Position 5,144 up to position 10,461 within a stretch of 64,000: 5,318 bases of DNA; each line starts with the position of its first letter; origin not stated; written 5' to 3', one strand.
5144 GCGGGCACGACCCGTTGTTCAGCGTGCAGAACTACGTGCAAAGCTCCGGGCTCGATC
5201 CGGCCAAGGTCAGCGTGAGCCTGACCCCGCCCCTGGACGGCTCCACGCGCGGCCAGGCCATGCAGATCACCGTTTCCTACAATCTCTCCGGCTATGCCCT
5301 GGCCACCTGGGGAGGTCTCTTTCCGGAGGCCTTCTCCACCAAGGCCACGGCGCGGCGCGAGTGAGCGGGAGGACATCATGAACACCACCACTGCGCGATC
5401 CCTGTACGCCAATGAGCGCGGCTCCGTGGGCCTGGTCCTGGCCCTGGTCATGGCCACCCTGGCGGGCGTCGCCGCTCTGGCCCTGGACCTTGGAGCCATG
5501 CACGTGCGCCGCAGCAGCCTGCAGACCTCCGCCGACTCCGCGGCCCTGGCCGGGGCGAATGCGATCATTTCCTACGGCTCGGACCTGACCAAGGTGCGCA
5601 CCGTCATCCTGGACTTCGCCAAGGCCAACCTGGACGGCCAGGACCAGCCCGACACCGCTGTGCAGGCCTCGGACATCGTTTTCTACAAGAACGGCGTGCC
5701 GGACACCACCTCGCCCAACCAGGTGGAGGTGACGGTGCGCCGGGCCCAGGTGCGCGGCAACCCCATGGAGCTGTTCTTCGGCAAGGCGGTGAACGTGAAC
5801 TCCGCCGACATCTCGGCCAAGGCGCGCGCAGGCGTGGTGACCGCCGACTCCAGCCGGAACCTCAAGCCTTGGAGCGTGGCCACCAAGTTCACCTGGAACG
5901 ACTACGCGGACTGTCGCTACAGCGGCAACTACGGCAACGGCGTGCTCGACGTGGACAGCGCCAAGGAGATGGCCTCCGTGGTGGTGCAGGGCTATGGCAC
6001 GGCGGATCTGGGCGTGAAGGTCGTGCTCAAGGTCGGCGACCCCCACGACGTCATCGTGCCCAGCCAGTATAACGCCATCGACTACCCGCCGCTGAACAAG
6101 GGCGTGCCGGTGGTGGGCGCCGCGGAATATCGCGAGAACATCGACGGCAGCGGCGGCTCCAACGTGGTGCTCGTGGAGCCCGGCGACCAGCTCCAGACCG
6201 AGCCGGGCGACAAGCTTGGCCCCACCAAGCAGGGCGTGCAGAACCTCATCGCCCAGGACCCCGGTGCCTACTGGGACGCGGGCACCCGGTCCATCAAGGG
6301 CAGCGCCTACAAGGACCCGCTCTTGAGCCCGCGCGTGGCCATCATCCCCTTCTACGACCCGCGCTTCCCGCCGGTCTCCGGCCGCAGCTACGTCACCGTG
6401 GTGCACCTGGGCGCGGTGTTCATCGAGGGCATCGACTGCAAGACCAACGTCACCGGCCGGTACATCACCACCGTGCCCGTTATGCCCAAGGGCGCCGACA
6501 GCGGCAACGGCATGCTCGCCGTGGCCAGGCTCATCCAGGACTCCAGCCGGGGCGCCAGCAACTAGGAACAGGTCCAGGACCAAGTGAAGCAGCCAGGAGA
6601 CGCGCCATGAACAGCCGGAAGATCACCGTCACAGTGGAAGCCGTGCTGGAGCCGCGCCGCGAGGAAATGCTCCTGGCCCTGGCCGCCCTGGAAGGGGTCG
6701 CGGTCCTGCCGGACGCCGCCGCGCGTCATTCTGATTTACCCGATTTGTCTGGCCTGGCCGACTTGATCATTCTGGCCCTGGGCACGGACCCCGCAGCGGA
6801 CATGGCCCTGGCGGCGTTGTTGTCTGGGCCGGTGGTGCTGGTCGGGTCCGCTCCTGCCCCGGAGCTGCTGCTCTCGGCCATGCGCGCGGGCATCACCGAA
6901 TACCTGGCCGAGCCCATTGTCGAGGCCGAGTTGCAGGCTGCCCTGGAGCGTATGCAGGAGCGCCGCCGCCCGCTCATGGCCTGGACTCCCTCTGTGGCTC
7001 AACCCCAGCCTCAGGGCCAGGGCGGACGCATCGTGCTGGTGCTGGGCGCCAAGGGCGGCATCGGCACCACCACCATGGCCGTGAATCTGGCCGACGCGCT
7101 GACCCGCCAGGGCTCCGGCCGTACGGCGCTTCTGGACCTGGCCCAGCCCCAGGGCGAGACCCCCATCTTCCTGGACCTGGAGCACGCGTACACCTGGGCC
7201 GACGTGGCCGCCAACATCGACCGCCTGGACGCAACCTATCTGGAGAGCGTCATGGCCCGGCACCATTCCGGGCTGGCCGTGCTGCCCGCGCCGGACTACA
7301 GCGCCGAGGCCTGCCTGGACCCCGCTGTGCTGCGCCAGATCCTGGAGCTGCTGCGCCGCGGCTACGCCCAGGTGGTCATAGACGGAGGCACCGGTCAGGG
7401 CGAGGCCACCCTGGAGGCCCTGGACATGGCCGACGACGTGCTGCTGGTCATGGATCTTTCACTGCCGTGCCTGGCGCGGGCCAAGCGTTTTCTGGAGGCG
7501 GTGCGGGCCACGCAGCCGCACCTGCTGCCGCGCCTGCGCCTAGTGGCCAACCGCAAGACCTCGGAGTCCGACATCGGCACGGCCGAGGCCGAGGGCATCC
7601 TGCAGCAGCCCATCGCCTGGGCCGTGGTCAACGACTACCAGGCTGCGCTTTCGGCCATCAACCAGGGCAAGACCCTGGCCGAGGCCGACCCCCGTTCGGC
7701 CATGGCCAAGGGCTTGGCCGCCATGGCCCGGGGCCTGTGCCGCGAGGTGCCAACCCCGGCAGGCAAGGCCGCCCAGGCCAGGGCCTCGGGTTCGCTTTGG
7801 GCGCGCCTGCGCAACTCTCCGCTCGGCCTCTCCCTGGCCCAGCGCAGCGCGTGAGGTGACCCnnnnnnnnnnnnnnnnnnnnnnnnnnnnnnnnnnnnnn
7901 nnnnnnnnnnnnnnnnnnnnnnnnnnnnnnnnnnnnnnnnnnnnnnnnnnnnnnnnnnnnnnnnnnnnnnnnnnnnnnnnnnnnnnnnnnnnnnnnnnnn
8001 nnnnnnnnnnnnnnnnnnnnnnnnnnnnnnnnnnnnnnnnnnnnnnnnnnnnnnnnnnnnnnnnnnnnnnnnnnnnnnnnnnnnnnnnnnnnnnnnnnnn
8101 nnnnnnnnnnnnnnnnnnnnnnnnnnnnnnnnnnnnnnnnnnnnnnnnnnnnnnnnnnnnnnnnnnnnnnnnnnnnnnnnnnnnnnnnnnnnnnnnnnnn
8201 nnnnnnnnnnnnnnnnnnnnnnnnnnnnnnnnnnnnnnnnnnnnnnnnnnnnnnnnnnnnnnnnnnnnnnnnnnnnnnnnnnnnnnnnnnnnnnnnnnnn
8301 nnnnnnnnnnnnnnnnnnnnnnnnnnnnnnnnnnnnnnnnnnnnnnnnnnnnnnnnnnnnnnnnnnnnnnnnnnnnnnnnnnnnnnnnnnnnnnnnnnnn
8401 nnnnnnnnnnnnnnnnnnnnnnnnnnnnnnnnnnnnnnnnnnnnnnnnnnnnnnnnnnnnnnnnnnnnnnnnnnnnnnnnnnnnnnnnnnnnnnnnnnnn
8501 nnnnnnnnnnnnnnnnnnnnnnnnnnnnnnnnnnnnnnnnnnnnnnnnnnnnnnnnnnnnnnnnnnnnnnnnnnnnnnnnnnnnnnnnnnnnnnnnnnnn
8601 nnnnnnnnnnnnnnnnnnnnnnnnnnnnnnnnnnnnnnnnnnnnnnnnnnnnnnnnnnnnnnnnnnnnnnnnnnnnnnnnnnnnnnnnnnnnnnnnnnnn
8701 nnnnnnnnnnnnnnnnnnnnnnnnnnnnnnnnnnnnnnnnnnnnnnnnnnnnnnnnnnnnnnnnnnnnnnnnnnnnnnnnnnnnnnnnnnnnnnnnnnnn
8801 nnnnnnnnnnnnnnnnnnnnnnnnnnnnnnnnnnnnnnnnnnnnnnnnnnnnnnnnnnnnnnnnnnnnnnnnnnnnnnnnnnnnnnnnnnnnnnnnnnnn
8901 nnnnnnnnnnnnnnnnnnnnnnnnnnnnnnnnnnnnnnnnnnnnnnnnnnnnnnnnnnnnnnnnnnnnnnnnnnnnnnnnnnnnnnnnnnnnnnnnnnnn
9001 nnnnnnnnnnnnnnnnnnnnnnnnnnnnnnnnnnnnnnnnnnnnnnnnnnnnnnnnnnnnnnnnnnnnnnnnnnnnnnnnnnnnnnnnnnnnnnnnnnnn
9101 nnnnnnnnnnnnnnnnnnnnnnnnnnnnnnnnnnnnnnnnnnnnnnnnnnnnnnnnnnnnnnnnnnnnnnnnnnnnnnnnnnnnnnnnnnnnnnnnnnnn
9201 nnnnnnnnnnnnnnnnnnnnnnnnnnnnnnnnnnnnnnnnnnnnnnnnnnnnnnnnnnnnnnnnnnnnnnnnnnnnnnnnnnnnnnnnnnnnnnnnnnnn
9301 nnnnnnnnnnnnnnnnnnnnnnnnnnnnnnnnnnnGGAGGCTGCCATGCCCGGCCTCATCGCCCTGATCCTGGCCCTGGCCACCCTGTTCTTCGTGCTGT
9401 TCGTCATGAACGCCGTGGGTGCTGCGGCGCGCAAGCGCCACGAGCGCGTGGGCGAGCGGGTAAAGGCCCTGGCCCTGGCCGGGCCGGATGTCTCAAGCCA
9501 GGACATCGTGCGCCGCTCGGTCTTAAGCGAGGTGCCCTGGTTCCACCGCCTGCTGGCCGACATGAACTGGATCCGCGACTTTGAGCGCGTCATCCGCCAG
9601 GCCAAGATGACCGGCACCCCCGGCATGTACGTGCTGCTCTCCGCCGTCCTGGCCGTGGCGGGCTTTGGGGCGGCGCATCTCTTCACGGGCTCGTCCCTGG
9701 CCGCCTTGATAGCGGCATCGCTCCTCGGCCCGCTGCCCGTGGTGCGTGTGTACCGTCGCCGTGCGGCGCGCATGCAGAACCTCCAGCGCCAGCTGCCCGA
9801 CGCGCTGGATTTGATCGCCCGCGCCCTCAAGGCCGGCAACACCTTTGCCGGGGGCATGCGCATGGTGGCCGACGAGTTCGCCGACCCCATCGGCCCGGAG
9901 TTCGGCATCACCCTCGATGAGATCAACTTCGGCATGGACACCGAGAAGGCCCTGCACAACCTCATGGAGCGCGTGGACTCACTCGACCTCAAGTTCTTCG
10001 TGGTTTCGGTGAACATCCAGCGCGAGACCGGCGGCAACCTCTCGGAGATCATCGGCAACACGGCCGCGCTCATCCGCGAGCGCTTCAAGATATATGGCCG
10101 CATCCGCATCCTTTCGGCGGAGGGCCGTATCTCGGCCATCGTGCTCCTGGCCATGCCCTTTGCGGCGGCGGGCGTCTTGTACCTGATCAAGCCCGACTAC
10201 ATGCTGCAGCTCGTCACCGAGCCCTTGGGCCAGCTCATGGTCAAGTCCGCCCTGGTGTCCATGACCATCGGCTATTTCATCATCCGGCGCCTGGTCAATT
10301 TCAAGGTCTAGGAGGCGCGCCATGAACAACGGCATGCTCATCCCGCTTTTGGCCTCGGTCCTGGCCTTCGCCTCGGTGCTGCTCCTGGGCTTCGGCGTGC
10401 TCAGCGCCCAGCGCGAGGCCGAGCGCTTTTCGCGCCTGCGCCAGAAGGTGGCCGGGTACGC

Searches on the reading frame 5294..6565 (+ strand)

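Call 44: search_protein_families(library=pfam, proteins=[window:5294-6565:+], max_evalue=0.00001)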
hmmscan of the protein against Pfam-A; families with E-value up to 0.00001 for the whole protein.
window:5294-6565:+ (423 aa): 1 family
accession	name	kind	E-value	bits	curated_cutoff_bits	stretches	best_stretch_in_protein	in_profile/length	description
PF13400.11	Tad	-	5.7e-08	33.4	22.3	1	43-90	1-47/47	Putative Flp pilus-assembly TadE/G-like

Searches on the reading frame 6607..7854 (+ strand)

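Call 44: search_protein_families(library=pfam, proteins=[window:6607-7854:+], max_evalue=0.00001)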
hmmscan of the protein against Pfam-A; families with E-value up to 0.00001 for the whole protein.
window:6607-7854:+ (415 aa): 3 families
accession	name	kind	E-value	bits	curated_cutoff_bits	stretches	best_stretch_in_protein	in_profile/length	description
PF13614.12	AAA_31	-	6e-09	36.5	27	1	141-310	2-175/177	AAA domain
PF01656.29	CbiA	-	1.4e-06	28.7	25.4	1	144-320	2-86/125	CobQ/CobB/MinD/ParA nucleotide binding domain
PF06564.18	CBP_BcsQ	-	3.7e-06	27.1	21.3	1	142-291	3-154/234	Cellulose biosynthesis protein BcsQ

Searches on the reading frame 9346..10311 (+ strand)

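Call 44: search_protein_families(library=pfam, proteins=[window:9346-10311:+], max_evalue=0.00001)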
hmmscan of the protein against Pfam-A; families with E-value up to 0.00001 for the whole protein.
window:9346-10311:+ (321 aa): 1 family
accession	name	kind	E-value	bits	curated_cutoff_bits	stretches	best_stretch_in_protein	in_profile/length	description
PF00482.28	T2SSF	-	2.5e-13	50.5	25.2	1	154-278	2-123/125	Type II secretion system (T2SS), protein F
